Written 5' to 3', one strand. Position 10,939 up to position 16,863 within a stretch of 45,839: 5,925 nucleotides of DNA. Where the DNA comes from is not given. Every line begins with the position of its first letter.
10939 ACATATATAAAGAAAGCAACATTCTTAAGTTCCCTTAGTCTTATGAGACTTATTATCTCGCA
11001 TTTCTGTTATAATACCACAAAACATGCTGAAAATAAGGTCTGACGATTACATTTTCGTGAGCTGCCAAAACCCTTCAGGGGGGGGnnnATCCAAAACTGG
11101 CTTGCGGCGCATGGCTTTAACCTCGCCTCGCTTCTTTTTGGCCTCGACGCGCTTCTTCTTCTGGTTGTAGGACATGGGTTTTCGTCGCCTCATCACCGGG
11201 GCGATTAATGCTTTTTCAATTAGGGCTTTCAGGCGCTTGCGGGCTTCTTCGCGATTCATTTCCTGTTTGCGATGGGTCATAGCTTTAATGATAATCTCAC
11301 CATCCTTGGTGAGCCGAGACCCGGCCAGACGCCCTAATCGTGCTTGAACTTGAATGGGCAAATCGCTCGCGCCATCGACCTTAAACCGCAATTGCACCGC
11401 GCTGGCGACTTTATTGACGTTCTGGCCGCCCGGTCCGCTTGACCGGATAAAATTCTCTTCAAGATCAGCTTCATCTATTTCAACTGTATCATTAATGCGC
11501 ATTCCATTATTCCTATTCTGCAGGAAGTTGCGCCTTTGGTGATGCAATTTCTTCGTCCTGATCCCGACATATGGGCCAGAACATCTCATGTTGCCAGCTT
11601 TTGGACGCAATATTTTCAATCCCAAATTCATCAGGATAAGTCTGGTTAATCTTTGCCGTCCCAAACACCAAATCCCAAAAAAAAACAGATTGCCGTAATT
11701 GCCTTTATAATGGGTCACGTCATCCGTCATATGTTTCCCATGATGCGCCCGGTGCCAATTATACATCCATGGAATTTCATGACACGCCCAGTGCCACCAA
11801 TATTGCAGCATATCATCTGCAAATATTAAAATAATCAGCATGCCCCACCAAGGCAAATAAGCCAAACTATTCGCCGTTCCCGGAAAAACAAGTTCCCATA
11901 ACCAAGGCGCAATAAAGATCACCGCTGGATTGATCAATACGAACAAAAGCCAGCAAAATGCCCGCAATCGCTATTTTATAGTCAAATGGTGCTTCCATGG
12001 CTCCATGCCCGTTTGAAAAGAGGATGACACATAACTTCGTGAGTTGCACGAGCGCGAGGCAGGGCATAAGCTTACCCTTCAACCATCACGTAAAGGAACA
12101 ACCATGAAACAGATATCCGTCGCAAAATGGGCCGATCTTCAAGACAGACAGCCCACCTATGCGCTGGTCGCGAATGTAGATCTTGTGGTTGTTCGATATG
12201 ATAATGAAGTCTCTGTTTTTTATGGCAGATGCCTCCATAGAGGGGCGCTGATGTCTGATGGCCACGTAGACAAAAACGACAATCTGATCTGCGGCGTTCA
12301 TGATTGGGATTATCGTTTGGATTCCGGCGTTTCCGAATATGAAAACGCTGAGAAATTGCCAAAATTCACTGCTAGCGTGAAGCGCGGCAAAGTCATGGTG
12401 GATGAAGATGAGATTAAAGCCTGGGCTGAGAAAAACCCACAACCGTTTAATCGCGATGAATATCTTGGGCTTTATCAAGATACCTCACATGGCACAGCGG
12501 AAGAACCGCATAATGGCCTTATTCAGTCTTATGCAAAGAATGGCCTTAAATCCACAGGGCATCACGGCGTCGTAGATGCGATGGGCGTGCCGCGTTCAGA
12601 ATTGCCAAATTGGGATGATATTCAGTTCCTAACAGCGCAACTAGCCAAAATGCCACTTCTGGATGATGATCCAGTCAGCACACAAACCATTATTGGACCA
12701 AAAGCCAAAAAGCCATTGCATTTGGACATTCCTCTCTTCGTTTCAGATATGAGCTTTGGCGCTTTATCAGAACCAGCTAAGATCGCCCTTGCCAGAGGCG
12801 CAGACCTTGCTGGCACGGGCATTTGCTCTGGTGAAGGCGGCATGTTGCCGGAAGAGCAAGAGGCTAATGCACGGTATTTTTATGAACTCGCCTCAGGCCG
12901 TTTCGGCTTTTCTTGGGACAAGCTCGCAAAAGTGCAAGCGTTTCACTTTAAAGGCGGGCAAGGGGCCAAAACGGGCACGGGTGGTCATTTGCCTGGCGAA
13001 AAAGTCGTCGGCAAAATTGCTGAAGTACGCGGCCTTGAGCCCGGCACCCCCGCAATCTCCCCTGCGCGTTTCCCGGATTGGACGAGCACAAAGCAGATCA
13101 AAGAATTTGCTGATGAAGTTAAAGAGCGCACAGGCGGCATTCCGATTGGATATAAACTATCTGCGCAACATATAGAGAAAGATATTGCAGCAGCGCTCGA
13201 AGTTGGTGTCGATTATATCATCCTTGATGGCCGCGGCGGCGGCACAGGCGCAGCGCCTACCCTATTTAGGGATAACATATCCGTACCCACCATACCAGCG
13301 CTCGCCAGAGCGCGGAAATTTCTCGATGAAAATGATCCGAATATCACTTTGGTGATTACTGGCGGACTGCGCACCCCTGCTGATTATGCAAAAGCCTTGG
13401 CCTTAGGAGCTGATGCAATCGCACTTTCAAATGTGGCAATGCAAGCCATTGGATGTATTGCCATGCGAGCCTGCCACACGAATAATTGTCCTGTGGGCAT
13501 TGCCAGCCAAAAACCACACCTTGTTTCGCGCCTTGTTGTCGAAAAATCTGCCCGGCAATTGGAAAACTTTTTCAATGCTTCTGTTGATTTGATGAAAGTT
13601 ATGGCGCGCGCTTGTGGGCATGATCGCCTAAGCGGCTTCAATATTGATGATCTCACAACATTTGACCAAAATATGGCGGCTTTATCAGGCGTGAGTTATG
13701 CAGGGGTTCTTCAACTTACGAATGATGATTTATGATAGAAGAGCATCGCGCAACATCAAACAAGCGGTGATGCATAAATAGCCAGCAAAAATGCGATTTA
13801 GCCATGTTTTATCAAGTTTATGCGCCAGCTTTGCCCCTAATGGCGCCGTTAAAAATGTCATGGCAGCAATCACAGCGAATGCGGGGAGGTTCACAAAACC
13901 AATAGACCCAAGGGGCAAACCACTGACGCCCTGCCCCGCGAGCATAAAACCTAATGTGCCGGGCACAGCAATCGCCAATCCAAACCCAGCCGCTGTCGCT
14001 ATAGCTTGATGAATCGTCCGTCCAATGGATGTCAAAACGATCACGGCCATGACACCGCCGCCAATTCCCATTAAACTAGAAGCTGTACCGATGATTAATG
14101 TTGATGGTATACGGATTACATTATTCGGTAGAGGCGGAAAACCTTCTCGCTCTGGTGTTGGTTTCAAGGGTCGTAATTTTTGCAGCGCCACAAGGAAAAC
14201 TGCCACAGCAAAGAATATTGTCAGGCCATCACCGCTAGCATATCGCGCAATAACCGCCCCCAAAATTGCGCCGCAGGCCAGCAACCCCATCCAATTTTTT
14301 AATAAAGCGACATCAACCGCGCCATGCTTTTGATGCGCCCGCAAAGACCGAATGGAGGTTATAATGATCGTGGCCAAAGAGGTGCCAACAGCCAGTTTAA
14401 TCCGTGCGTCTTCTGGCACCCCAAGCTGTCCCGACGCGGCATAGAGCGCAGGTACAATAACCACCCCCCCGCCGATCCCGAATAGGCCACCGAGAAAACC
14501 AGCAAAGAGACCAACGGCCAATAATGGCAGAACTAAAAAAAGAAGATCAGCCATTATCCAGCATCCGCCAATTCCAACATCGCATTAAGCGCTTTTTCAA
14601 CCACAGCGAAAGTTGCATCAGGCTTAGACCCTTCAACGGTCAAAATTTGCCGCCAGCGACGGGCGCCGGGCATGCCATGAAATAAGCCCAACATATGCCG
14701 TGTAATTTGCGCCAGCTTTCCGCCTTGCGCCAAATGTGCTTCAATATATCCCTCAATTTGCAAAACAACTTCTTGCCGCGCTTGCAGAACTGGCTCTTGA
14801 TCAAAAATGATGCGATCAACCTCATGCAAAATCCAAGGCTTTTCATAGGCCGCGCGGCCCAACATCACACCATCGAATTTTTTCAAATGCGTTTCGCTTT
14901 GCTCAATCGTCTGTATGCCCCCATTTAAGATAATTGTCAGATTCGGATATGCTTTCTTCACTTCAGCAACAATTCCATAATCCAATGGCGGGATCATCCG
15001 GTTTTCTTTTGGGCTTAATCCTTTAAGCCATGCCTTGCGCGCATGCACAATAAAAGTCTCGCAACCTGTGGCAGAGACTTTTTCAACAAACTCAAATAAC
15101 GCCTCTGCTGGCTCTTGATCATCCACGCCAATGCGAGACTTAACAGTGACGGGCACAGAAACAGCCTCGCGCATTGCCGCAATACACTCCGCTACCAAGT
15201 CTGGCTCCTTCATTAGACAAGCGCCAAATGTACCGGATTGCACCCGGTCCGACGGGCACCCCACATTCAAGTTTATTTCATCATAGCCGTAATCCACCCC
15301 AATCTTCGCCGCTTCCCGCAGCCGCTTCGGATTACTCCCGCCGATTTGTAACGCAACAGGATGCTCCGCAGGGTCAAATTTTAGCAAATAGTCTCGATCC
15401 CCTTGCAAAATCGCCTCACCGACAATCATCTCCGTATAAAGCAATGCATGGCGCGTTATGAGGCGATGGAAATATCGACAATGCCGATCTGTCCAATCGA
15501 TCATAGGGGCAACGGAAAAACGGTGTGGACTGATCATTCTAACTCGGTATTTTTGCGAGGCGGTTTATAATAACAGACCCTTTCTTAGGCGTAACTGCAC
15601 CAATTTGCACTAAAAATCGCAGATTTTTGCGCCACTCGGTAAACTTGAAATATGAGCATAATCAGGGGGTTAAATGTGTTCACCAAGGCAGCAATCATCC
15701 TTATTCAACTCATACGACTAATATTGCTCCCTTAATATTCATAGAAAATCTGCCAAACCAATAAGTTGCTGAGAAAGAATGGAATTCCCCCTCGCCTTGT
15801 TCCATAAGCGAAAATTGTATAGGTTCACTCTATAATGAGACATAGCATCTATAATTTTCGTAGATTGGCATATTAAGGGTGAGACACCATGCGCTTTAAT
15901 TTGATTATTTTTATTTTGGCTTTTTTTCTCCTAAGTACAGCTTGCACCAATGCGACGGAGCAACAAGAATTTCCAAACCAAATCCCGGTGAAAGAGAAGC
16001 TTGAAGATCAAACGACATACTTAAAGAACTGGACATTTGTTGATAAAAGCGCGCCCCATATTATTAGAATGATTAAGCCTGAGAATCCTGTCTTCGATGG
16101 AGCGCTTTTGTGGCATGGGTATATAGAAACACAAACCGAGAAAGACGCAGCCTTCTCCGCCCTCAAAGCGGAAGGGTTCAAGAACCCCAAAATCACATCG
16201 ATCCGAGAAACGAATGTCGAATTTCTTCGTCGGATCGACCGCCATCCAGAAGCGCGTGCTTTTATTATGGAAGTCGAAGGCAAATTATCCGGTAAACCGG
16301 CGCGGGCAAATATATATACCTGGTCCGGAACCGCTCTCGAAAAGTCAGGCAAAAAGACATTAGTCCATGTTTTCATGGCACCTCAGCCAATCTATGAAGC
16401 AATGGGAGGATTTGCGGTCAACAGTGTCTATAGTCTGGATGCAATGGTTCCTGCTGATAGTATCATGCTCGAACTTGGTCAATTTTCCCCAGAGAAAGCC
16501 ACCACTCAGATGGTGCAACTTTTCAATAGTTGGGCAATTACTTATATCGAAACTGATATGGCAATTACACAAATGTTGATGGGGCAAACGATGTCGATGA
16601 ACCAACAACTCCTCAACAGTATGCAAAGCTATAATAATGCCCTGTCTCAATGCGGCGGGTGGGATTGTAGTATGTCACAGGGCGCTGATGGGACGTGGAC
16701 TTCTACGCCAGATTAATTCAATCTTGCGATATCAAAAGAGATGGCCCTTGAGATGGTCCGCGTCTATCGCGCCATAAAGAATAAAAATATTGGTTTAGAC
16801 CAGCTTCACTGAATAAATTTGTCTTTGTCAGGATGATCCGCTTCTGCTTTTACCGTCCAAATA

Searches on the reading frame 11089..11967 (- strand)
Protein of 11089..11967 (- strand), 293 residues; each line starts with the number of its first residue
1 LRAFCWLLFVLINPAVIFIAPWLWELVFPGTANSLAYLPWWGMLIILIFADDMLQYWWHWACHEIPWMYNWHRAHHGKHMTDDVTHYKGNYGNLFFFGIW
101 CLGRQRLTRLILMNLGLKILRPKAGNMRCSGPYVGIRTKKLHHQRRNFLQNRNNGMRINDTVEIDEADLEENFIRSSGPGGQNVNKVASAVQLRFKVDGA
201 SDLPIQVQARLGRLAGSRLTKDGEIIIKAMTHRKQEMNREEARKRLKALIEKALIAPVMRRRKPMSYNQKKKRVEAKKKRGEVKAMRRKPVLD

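Call 36: search_protein_families(library=pfam, proteins=[window:11089-11967:-])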
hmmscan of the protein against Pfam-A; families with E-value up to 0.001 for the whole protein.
window:11089-11967:- (293 aa): 2 families
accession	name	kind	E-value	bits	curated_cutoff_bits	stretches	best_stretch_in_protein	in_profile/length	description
PF00472.26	RF-1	-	2.2e-23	82.9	35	1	161-287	4-116/116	RF-1 domain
PF04116.19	FA_hydroxylase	-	2.9e-07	31.4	31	1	45-100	2-58/132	Fatty acid hydroxylase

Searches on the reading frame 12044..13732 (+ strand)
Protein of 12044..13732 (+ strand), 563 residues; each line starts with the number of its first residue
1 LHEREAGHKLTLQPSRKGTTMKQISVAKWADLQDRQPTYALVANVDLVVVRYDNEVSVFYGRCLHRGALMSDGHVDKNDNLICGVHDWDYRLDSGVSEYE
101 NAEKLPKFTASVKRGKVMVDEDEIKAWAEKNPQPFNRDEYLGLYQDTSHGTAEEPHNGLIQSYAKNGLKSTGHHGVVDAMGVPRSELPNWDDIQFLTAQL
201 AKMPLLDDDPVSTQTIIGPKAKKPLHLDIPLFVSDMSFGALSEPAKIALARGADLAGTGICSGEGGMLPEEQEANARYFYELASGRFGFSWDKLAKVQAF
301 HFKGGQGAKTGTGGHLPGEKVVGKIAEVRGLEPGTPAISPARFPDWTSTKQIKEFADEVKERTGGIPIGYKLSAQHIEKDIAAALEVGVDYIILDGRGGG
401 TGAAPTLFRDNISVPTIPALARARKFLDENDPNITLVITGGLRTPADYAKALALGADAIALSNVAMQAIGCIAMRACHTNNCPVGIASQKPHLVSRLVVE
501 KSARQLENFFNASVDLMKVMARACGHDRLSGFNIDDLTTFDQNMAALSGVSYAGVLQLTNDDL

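Call 9: search_protein_families(library=pfam, proteins=[window:12044-13732:+])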
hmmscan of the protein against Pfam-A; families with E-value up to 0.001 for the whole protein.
window:12044-13732:+ (563 aa): 4 families
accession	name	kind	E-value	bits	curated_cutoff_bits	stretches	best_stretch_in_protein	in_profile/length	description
PF01645.23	Glu_synthase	-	2.3e-91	307.2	20.4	1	210-525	47-367/369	Conserved region in glutamate synthase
PF00355.32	Rieske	-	3.2e-13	49.8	20.3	1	24-108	3-87/88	Rieske [2Fe-2S] domain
PF01070.24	FMN_dh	-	5.6e-07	29.4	24.9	1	379-469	230-309/350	FMN-dependent dehydrogenase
PF00478.31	IMPDH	-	0.00024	20.6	25.6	0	383-462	161-236/345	IMP dehydrogenase / GMP reductase domain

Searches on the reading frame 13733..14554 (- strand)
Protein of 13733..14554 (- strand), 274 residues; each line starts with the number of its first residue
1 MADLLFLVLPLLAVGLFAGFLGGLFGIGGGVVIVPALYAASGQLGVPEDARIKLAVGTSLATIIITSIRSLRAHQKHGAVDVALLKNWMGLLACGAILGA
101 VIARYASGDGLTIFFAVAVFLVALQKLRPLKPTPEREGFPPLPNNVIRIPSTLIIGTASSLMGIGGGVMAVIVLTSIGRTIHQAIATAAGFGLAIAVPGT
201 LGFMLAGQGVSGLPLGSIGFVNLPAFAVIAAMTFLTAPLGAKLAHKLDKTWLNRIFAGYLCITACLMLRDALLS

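Call 9: search_protein_families(library=pfam, proteins=[window:13733-14554:-])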
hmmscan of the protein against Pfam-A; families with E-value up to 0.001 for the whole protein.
window:13733-14554:- (274 aa): 1 family
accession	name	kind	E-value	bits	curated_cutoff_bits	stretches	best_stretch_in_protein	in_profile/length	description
PF01925.25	TauE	-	7.5e-45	153.9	32.6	1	11-267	1-237/237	Sulfite exporter TauE/SafE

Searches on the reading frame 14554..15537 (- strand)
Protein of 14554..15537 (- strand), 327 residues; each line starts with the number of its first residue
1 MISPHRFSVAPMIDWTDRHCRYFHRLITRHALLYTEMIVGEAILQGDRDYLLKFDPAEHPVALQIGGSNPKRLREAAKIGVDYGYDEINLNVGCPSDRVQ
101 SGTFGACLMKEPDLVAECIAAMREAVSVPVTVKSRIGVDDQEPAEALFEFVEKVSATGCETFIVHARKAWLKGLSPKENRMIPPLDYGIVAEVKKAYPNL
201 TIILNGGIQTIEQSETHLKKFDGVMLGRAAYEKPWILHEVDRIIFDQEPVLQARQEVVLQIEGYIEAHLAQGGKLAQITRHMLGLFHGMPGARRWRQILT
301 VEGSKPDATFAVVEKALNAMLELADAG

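Call 7: search_protein_families(library=pfam, proteins=[window:14557-15537:-])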
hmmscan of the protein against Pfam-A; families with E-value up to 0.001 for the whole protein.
window:14557-15537:- (327 aa): 1 family
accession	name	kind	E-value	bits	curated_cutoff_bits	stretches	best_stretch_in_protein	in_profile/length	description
PF01207.24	Dus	-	5.5e-87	292.2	20.4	1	9-306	2-295/311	Dihydrouridine synthase (Dus)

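Call 15: find_encoding_contigs(protein=window:14554-15537:-, flank=10000, max_places=6)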
Protein window:14554-15537:- (327 aa): no gene with exactly this product is on record in the collection.

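Call 28: find_related_loci(query=window:14557-15537:-, collection=genome_contigs, flank=10000)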
Query window:14557-15537:- (327 aa) in genome_contigs; peptide patterns used: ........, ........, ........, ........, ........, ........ (x = any residue, [..] = any of these).
600 stretches matched a pattern (row limit reached: there are more); 539 encode a relative of the query (tblastn E <= 1e-3); the best 80 are kept; 80 distinct loci.
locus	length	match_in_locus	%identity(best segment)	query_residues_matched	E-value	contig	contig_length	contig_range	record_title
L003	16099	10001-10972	67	1-324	7e-151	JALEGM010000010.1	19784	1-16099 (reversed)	MAG: Aquisalinus sp. isolate CC_bin13 k97_10423, whole genome shotgun sequence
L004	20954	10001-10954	66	2-320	1e-142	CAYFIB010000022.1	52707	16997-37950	MAG TPA_asm: uncultured Caulobacterales bacterium isolate ERP003628_co2_43 genome assembly, contig: NODE_420_length_5270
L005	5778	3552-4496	62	6-320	7e-137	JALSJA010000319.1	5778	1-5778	MAG: Parvularculaceae bacterium isolate 354-166_metabat2_scaf2bin.062 354-166_scaffold_9534_c1, whole genome shotgun seq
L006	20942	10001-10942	64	5-320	1e-135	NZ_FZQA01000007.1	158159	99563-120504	Amphiplicatus metriothermophilus strain CGMCC 1.12710, whole genome shotgun sequence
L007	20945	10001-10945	62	6-320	9e-135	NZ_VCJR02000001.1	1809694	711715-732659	Aquisalinus luteolus strain NH6-79 NODE_1_length_1809694_cov_244.808306, whole genome shotgun sequence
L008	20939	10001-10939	62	5-317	8e-134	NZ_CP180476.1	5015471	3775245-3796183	Methylomonas sp. TEB chromosome, complete genome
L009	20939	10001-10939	62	5-317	4e-133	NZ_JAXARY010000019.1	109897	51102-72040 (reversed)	Methylomonas defluvii strain OY6 NODE_19_length_109897_cov_116.645141, whole genome shotgun sequence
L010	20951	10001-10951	62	5-320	9e-132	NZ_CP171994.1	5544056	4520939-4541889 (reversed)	Caulobacter sp. UC70_42 chromosome, complete genome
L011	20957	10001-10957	60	2-320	5e-132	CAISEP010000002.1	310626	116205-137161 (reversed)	MAG: uncultured Caulobacterales bacterium isolate AM-2014_bin-1795 genome assembly, contig: bin-1795:02/24, whole genome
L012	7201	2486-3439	61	4-320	2e-131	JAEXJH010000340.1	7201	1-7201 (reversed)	MAG: Proteobacteria bacterium isolate OH_HBlB_182 k127_1917363, whole genome shotgun sequence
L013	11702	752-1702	61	5-320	5e-131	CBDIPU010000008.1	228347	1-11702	MAG: Caulobacteraceae bacterium isolate CRY1-m2-bin12 genome assembly, contig: CRY1-CANU-110, whole genome shotgun seque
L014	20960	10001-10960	62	1-319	1e-130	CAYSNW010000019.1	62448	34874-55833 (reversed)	MAG TPA_asm: uncultured Caulobacteraceae bacterium isolate binchicken_co185_244 genome assembly, contig: NODE_629_length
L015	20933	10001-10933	62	6-316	9e-131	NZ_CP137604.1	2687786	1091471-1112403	Brucella pseudintermedia strain Ops-OCH-23 chromosome 1, complete sequence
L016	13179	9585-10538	63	2-320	8e-131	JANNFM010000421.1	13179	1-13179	MAG: Alphaproteobacteria bacterium isolate OTE_75_metabat_297 OTE_75_k141_1759248, whole genome shotgun sequence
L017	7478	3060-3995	62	5-317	2e-130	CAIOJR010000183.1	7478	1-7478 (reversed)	MAG: uncultured Caulobacterales bacterium isolate AlinenLipids_bin-4138 genome assembly, contig: bin-4138:183/279, whole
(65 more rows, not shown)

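Call 41: find_homologous_proteins(query=window:14557-15537:-, max_evalue=1e-60)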
Query window:14557-15537:- (327 aa): 8000 proteins with E <= 1e-60 among 8000 candidates; the best 120 are listed.
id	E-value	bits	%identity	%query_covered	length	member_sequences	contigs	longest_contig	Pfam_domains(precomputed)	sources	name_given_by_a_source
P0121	7.7e-219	743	100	100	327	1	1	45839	PF01207.24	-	-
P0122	6.2e-153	527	70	98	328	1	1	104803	PF01207.24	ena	-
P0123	5.9e-152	523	70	98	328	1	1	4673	PF01207.24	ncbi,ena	-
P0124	5.9e-152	523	70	98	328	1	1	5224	PF01207.24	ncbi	-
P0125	1.5e-141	489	67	99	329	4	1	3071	PF01207.24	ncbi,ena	-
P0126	6.2e-140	484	67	97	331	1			PF01207.24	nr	nr:tRNA dihydrouridine(20/20a) synthase DusA [Parvularcula sp. IMCC14364]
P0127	1.0e-139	483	67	96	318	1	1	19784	PF01207.24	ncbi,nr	ncbi:MAG: tRNA dihydrouridine(20/20a) synthase DusA [Aquisalinus sp.]|nr:tRNA dihydrouridine(20/20a)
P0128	1.5e-137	476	63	98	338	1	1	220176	PF01207.24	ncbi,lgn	-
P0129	3.4e-136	472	70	92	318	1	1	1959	PF01207.24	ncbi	-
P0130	1.3e-135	470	66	98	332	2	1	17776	PF01207.24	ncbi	ncbi:MAG: tRNA dihydrouridine(20/20a) synthase DusA [Pseudomonadota bacterium]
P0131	2.7e-134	465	66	94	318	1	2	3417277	PF01207.24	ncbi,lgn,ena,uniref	ncbi:tRNA dihydrouridine(20/20a) synthase DusA [Parvularcula sp. IMCC14364]|uniref:tRNA dihydrouridi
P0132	3.6e-134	465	63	97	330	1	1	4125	PF01207.24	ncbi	-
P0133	6.4e-134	464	64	97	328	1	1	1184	PF01207.24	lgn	-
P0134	3.1e-132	459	64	98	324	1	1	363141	PF01207.24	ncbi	ncbi:MAG: tRNA dihydrouridine(20/20a) synthase DusA [Pseudomonadota bacterium]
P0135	3.2e-132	459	62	98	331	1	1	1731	PF01207.24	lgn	-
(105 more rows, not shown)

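Call 42: find_encoding_contigs(protein=P0122, flank=10000, max_places=2)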
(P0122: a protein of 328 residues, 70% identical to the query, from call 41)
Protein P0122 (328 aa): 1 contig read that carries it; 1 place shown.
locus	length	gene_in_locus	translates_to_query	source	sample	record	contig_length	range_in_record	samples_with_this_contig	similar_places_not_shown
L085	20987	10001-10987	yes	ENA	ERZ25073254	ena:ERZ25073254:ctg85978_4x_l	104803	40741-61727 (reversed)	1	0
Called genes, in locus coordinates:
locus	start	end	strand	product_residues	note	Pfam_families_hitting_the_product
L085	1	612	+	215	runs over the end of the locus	PF01144:CoA_trans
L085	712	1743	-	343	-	-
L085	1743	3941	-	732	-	PF00676:E1_dh, PF02779:Transket_pyr, PF02780:Transketolase_C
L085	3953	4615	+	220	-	-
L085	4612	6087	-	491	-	PF04293:SpoVR, PF24755:SpoVR_C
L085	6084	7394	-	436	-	PF04285:DUF444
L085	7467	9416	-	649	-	PF08298:AAA_PrkA, PF06798:PrkA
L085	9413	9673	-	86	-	-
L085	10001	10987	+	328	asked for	PF01207:Dus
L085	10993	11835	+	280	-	PF01925:TauE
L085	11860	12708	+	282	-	PF04116:FA_hydroxylase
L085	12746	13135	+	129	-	PF00472:RF-1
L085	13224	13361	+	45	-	-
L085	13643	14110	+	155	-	PF04945:YHS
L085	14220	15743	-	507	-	PF01935:DUF87 (weak), PF05872:HerA_C, PF12846:AAA_10 (faint)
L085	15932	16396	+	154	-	-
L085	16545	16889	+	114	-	PF01627:Hpt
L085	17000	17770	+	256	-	PF06167:Peptidase_M90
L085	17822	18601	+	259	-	PF13387:Lnb_N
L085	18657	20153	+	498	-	PF00171:Aldedh, PF05893:LuxC (weak)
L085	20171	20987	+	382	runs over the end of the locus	PF02771:Acyl-CoA_dh_N, PF02770:Acyl-CoA_dh_M, PF00441:Acyl-CoA_dh_1, PF08028:Acyl-CoA_dh_2, PF22924:ACOX_C_alpha1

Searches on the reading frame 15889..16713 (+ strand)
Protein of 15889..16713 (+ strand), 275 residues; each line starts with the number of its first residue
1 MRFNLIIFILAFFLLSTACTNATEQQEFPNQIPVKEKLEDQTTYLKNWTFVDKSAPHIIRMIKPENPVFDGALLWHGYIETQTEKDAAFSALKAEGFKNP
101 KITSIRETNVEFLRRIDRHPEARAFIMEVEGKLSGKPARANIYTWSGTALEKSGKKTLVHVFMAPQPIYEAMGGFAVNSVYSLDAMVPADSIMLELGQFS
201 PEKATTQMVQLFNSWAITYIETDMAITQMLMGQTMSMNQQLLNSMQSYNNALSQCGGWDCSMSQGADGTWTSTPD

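Call 7: search_protein_families(library=pfam, proteins=[window:15889-16713:+])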
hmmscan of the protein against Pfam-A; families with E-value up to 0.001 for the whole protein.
window:15889-16713:+ (275 aa): 0 families

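Call 37: search_protein_families(library=padloc, proteins=[window:15889-16713:+], max_evalue=0.1)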
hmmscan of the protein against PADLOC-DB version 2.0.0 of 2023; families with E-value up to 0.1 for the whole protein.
window:15889-16713:+ (275 aa): 0 families
